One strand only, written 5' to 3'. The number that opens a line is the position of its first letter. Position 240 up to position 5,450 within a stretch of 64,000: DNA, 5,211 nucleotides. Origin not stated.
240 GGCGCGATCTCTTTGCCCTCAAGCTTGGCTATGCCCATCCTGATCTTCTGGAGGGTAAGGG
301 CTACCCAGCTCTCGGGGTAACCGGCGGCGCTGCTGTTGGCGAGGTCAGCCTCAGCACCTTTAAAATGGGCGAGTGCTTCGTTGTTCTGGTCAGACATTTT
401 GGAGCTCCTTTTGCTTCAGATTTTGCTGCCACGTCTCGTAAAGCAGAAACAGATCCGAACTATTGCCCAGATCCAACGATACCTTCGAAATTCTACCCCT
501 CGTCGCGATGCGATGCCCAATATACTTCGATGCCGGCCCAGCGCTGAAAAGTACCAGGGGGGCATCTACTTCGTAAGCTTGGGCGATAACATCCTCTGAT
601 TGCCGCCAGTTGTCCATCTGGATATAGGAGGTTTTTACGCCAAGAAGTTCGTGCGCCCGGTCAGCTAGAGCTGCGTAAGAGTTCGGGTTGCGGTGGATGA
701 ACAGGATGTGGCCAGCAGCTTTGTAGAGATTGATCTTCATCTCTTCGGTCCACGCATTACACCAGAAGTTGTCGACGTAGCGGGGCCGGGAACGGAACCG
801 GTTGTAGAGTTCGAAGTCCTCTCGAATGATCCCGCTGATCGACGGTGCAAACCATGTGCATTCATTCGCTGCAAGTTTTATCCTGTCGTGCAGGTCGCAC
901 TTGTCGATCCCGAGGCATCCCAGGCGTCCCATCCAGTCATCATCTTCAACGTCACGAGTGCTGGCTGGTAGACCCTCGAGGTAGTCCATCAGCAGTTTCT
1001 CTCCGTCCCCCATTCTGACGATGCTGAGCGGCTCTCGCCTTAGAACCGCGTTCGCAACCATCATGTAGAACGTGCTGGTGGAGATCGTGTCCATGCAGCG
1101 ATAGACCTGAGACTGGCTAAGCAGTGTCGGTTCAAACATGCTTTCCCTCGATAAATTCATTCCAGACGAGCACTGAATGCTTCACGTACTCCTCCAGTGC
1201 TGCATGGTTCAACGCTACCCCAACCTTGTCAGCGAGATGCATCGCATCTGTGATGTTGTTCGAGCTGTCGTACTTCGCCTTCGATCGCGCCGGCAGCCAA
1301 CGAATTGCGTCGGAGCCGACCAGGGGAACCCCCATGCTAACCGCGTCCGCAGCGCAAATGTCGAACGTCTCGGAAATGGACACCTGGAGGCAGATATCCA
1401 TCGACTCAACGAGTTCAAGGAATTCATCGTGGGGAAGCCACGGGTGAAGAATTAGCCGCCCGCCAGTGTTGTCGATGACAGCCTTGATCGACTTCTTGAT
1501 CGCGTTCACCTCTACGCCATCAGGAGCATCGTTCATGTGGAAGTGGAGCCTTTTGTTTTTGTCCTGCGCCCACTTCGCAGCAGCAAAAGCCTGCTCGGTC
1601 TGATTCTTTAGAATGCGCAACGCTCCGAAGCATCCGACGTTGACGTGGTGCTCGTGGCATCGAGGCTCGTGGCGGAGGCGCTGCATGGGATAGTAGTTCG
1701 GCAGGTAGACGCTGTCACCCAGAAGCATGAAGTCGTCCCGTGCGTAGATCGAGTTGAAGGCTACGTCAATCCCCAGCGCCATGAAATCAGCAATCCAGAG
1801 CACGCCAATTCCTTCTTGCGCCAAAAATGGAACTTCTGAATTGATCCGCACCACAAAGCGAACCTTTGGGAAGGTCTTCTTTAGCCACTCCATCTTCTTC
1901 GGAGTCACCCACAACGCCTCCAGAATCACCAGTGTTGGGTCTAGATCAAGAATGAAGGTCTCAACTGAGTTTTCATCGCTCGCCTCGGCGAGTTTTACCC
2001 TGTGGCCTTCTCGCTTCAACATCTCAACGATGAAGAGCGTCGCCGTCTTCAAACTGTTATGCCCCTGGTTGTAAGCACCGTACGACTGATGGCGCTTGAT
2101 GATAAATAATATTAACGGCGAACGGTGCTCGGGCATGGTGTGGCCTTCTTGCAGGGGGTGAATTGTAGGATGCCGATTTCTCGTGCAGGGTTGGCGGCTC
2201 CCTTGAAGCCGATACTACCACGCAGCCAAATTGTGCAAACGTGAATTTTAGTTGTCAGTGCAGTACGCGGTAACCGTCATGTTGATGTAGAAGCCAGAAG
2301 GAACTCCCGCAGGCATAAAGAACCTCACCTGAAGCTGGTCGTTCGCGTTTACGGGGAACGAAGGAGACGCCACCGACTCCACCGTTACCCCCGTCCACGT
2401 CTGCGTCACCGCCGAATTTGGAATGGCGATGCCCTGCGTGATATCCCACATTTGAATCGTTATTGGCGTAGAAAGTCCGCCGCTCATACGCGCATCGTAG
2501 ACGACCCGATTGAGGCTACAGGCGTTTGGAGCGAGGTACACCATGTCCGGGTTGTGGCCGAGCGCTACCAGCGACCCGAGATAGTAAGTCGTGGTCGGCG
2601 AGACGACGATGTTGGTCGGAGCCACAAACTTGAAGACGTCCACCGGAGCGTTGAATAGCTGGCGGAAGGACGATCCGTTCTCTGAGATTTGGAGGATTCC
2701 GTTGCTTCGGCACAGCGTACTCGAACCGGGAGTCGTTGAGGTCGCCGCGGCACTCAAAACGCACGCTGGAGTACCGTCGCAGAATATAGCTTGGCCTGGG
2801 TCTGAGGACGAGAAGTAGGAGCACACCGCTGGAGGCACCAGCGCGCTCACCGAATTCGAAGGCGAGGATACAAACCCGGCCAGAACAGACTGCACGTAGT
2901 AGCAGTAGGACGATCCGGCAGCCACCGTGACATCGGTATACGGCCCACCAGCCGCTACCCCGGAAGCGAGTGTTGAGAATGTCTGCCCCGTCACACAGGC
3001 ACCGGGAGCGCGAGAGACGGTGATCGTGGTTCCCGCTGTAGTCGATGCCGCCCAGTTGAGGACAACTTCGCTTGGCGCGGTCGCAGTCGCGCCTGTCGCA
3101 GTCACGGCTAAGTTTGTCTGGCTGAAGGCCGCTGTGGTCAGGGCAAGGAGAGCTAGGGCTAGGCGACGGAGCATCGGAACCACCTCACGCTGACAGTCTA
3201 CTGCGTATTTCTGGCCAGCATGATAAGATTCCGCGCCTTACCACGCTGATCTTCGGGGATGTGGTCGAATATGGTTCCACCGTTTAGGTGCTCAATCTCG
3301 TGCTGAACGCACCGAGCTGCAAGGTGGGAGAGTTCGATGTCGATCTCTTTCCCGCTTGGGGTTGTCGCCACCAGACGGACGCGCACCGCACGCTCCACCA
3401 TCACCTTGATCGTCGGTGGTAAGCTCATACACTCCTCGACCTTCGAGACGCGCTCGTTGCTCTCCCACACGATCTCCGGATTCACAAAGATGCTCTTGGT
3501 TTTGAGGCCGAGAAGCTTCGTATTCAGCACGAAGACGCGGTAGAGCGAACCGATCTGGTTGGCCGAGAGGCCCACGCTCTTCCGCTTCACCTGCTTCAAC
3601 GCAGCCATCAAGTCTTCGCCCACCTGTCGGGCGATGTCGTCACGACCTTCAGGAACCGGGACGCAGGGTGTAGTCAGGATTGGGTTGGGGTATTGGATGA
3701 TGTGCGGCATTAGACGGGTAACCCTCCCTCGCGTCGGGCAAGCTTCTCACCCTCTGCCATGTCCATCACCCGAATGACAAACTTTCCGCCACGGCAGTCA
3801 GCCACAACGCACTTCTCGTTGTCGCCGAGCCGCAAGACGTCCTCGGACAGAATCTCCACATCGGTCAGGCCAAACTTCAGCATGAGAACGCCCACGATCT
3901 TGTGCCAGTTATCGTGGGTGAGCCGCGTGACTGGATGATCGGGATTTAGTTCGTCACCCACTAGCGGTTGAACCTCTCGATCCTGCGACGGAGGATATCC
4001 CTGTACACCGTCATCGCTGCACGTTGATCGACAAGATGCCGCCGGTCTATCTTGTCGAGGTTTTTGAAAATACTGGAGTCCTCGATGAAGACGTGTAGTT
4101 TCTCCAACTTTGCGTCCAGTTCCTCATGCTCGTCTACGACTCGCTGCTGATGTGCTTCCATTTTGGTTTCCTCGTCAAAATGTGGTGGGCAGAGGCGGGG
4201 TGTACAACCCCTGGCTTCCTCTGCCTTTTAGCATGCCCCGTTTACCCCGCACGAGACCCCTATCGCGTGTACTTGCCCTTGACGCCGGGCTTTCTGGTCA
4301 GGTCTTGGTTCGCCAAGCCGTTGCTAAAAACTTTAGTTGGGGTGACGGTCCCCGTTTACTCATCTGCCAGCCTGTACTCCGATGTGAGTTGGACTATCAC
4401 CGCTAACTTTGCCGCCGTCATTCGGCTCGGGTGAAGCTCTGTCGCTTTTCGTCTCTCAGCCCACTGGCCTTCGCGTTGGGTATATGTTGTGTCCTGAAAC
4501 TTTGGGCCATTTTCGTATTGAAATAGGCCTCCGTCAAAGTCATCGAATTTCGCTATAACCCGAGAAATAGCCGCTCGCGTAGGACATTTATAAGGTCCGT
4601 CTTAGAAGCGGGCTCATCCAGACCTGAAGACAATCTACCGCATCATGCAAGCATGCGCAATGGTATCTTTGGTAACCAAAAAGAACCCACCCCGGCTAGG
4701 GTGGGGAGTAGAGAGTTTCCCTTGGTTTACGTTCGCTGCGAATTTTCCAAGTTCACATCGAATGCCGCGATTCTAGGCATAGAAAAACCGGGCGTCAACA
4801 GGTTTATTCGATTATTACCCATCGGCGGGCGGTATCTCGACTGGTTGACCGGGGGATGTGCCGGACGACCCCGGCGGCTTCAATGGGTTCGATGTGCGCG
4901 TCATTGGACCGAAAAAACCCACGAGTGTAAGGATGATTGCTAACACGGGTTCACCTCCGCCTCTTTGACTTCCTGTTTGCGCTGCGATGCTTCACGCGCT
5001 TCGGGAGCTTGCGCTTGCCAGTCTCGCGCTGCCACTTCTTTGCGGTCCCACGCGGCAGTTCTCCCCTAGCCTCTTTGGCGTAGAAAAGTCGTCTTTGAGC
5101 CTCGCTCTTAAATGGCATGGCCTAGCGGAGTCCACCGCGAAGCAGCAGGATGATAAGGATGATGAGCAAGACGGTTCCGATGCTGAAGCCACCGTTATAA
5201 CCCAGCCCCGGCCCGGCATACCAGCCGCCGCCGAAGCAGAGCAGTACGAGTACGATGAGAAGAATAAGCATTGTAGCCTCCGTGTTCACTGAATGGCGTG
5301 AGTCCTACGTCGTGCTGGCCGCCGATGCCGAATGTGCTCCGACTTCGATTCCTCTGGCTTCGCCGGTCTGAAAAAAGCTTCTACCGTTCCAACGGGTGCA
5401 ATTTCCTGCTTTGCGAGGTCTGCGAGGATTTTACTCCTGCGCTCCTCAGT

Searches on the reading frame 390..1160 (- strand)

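Call 10: search_protein_families(library=phrogs, proteins=[window:390-1160:-], max_evalue=0.01)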
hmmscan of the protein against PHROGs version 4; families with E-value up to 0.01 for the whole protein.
window:390-1160:- (256 aa): 0 families

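Call 11: search_protein_families(library=pfam, proteins=[window:390-1160:-], max_evalue=0.01)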
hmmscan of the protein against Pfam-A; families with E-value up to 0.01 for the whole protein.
window:390-1160:- (256 aa): 1 family
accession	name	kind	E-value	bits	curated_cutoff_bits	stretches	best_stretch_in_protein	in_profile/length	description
PF22882.2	GT-D-like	-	2.8e-11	43.6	27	2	148-236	125-208/210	GT-D fold-like domain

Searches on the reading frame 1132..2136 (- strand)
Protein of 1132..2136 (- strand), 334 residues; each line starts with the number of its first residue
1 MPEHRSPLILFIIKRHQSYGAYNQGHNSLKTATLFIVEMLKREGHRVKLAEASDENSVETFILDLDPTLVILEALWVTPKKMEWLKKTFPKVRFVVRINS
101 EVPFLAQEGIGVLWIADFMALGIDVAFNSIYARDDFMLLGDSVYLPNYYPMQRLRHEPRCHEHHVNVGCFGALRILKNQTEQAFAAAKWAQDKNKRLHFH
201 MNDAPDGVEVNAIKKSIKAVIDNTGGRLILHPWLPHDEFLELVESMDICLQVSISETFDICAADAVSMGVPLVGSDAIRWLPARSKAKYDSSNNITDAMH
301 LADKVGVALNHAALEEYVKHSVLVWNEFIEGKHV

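Call 10: search_protein_families(library=phrogs, proteins=[window:1132-2136:-], max_evalue=0.01)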
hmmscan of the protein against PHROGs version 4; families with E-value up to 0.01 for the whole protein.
window:1132-2136:- (334 aa): 2 families
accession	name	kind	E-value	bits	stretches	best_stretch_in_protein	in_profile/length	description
phrog_2170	-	moron, auxiliary metabolic gene and host takeover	9.6e-07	29.2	1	183-277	197-286/374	glycosyltransferase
phrog_4356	-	moron, auxiliary metabolic gene and host takeover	0.0084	16.4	0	234-279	182-227/307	glycosyltransferase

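Call 11: search_protein_families(library=pfam, proteins=[window:1132-2136:-], max_evalue=0.01)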
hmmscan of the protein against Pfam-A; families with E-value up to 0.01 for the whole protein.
window:1132-2136:- (334 aa): 3 families
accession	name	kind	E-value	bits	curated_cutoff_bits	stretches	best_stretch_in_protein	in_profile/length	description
PF13692.12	Glyco_trans_1_4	-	2.4e-06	28.3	27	1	167-277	4-108/142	Glycosyl transferases group 1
PF20706.3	GT4-conflict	-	1.5e-05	24.6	26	1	156-275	190-311/385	Family 4 Glycosyltransferase in conflict systems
PF00534.26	Glycos_transf_1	-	0.0028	17.7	26.4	1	170-276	21-123/172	Glycosyl transferases group 1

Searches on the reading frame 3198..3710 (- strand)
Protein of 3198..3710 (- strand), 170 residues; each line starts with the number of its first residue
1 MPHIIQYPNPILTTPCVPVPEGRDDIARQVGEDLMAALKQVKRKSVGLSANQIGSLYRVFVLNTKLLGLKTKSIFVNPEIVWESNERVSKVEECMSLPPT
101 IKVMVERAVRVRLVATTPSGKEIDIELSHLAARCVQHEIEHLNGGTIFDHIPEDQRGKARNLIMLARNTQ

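Call 10: search_protein_families(library=phrogs, proteins=[window:3198-3710:-], max_evalue=0.01)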
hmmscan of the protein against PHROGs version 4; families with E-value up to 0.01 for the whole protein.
window:3198-3710:- (170 aa): 1 family
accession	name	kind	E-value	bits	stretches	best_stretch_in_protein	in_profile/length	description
phrog_2890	-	other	4.4e-27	95.4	1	9-151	10-147/150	peptide deformylase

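Call 11: search_protein_families(library=pfam, proteins=[window:3198-3710:-], max_evalue=0.01)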
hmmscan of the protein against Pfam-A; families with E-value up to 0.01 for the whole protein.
window:3198-3710:- (170 aa): 1 family
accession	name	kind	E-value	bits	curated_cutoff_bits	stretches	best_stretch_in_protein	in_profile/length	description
PF01327.26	Pep_deformylase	-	1.4e-36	125.8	22.8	1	3-155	3-154/156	Polypeptide deformylase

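Call 94: find_related_loci(query=window:3198-3710:-, collection=viral_contigs, flank=4000)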
Query window:3198-3710:- (170 aa) in viral_contigs; peptide patterns used: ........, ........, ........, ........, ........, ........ (x = any residue, [..] = any of these).
3 stretches matched a pattern, but none encodes a relative of the query by tblastn (E <= 1e-3).

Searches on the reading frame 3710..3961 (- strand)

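Call 10: search_protein_families(library=phrogs, proteins=[window:3710-3961:-], max_evalue=0.01)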
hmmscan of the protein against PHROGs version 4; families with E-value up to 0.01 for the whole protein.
window:3710-3961:- (83 aa): 1 family
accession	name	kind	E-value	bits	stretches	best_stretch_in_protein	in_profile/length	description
phrog_7715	-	unknown function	0.0024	19.1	1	24-48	9-34/64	-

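Call 11: search_protein_families(library=pfam, proteins=[window:3710-3961:-], max_evalue=0.01)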
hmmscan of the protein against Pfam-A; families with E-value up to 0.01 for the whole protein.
window:3710-3961:- (83 aa): 0 families

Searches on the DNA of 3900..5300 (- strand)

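Call 4: search_rna_families(source=window, start=3900, end=5300, threshold=evalue, max_evalue=10)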
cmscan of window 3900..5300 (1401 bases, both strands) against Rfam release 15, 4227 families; matches with E-value up to 10: 3.
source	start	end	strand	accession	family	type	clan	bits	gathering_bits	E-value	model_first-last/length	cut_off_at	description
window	5142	5228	+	RF00312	snoZ206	Gene; snRNA; snoRNA; CD-box;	-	18.1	50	2.8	1-129/129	no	Small nucleolar RNA Z206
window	4511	4618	+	RF02573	LLnc147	Gene; sRNA;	-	16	127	9.5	1-102/102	no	Lactococcus lactis non-coding RNA 147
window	5029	5118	-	RF03700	mir-1923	Gene; miRNA;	-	15.5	94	9.2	1-83/83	no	mir-1923 microRNA precursor family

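Call 8: search_dna_similar(query=window:4100-4900:-, collection=phages, mode=distant, max_rows=40)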
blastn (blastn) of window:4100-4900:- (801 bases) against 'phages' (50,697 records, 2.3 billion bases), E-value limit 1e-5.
No match.

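Call 120: search_rna_families(source=window, start=4150, end=4700, threshold=evalue, max_evalue=10)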
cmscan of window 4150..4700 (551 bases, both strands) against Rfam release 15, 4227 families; matches with E-value up to 10: 1.
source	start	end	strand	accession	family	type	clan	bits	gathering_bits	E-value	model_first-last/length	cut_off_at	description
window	4511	4618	+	RF02573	LLnc147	Gene; sRNA;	-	16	127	3.7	1-102/102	no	Lactococcus lactis non-coding RNA 147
